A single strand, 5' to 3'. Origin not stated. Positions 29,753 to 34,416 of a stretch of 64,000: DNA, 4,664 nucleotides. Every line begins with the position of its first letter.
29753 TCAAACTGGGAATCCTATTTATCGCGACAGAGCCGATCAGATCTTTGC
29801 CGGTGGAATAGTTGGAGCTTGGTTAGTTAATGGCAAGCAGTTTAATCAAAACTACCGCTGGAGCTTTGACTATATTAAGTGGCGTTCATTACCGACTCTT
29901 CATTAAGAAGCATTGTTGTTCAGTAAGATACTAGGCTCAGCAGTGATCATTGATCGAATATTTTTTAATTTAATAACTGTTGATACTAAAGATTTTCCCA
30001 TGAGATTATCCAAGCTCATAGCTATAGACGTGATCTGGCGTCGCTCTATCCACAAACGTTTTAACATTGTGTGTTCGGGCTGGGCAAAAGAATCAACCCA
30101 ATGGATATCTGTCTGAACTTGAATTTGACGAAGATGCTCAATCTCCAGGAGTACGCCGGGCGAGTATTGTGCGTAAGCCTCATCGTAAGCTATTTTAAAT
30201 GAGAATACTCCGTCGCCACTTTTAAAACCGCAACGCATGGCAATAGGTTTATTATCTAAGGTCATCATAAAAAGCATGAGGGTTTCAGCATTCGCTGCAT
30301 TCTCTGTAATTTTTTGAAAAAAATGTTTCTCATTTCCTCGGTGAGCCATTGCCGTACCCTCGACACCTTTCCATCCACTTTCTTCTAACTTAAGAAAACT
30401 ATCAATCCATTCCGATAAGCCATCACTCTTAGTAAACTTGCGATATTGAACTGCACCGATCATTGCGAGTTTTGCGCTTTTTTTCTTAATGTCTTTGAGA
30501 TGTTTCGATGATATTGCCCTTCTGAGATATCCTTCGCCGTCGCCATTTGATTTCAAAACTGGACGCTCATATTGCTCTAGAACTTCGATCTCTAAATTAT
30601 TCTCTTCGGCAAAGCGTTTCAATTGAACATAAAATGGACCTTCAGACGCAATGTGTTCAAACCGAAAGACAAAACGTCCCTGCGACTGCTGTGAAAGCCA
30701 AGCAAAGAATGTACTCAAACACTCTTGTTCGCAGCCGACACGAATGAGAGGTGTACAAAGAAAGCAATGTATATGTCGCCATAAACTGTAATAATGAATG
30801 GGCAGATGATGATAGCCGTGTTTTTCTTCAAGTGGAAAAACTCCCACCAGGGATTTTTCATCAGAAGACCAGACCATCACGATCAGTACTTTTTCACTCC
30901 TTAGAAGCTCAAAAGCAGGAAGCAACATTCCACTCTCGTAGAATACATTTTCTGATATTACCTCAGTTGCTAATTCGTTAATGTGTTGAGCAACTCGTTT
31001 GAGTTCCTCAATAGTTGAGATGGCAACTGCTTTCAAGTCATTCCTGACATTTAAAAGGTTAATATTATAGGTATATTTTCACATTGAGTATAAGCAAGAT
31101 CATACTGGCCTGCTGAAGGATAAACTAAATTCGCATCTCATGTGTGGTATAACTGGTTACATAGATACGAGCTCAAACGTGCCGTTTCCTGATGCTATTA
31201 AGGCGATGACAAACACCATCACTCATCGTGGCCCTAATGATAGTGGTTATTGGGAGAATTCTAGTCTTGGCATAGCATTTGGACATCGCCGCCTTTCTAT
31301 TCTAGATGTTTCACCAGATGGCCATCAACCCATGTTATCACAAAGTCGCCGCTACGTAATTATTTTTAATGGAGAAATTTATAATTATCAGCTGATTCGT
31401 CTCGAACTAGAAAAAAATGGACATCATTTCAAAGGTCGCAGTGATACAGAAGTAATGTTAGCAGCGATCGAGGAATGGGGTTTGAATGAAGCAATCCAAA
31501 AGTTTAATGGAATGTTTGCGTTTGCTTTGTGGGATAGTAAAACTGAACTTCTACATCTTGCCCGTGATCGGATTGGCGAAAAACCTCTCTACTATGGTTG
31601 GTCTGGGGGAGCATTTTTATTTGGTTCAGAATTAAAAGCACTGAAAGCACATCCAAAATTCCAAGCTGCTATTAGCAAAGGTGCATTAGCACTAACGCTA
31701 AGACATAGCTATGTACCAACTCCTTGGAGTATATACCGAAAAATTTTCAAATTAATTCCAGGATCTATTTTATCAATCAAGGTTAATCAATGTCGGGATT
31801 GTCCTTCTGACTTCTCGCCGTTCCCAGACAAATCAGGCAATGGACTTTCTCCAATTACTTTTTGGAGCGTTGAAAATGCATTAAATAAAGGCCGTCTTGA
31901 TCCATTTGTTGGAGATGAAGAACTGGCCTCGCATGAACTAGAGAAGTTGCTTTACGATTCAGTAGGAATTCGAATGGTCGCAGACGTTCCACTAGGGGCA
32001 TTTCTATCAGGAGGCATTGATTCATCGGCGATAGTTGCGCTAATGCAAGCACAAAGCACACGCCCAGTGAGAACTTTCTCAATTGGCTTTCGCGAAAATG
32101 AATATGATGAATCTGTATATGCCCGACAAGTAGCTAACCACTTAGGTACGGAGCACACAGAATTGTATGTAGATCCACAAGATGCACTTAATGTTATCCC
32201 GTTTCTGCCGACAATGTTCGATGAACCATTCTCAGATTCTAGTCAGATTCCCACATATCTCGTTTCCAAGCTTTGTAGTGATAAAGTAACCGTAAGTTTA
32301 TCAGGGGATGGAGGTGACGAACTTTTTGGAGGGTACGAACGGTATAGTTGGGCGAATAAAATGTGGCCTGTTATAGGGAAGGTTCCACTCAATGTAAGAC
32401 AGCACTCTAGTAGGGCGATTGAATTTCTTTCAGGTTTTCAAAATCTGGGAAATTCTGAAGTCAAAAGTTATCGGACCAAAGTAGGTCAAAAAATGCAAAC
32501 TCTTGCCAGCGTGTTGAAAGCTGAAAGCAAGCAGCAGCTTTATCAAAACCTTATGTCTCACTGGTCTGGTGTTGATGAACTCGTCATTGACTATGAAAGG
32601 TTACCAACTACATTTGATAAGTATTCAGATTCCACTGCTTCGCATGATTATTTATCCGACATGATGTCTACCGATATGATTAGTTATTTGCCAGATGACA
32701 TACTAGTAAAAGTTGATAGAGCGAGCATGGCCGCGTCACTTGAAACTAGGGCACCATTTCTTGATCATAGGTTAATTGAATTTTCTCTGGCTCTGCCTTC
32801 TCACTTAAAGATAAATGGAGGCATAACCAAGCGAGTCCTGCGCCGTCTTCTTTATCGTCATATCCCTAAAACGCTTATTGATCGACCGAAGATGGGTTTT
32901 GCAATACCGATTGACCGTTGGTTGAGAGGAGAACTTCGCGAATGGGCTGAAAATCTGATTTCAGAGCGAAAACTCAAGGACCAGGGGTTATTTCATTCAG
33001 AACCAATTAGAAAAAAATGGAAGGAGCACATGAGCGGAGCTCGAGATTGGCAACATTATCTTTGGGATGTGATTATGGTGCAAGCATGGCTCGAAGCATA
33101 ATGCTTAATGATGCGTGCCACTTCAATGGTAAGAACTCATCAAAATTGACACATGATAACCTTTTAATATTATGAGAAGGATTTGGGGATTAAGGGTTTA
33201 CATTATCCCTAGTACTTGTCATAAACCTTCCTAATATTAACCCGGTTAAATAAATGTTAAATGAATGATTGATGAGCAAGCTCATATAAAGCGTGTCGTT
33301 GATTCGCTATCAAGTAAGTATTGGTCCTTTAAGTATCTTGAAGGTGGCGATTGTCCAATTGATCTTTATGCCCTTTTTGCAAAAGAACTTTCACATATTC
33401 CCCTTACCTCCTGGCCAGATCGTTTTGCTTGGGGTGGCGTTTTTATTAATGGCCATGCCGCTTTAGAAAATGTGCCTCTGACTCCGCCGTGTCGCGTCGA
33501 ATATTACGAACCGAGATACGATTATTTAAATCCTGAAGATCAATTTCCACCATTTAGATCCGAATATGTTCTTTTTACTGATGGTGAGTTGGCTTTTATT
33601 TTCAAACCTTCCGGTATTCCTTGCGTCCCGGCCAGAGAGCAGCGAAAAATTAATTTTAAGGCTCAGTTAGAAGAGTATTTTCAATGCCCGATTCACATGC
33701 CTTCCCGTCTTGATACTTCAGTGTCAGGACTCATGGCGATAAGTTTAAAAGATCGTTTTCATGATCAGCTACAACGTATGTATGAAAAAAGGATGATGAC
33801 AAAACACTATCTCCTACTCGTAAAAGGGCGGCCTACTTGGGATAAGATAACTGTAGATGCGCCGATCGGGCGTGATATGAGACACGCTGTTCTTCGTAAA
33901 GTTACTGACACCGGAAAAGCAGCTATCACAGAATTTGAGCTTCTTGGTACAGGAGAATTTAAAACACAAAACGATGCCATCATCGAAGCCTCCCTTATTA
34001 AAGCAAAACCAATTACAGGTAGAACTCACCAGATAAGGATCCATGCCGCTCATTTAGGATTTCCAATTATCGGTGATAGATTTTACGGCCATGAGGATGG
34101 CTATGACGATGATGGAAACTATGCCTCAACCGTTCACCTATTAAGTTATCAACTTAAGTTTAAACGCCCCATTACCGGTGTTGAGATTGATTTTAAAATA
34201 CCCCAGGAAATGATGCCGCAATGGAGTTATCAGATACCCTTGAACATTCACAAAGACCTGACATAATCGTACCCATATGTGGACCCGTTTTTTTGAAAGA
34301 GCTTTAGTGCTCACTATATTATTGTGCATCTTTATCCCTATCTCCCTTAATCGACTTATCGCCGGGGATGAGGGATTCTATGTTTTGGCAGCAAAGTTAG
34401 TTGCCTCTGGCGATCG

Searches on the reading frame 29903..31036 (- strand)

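Call 6: search_protein_families(library=pfam, proteins=[window:29903-31036:-], max_evalue=0.01)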
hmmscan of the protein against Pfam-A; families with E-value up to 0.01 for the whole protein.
window:29903-31036:- (377 aa): 1 family
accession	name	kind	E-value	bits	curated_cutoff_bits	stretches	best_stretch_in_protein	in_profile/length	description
PF13480.13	Acetyltransf_6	-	3.7e-17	63.3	22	1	177-315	1-133/143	Acetyltransferase (GNAT) domain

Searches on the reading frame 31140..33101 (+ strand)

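Call 6: search_protein_families(library=pfam, proteins=[window:31140-33101:+], max_evalue=0.01)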
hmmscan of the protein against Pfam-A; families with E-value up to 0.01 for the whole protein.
window:31140-33101:+ (653 aa): 5 families
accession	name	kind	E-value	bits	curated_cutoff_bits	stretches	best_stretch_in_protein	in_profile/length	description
PF00733.27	Asn_synthase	-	1.7e-117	393.5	21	1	266-652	1-354/354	Asparagine synthase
PF13537.11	GATase_7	-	2e-46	157.5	25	1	49-169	1-122/123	Glutamine amidotransferase domain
PF13522.11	GATase_6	-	4.5e-45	153.3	27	1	32-164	1-130/130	Glutamine amidotransferase domain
PF12481.13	DUF3700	-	6e-05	23.1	27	1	116-167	123-175/228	Aluminium induced protein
PF06508.19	QueC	-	0.00069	19.6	22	1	288-345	5-61/210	Queuosine biosynthesis protein QueC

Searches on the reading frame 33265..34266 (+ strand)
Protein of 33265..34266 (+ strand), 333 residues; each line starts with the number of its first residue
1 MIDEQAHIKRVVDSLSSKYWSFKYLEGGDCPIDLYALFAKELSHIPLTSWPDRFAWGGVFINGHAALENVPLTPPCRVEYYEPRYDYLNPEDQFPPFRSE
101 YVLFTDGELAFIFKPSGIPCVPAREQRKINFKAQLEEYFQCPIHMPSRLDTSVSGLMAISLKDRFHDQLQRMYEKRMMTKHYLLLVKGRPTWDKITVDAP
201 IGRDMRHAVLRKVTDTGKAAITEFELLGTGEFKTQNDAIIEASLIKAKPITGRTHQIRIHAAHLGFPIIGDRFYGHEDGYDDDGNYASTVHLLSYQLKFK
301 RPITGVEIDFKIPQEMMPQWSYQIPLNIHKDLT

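Call 6: search_protein_families(library=pfam, proteins=[window:33265-34266:+], max_evalue=0.01)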
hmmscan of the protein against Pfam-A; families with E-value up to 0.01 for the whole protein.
window:33265-34266:+ (333 aa): 1 family
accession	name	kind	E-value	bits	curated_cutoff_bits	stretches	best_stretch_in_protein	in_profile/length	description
PF00849.27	PseudoU_synth_2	-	8.6e-23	81.7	26.8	1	110-263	3-152/152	RNA pseudouridylate synthase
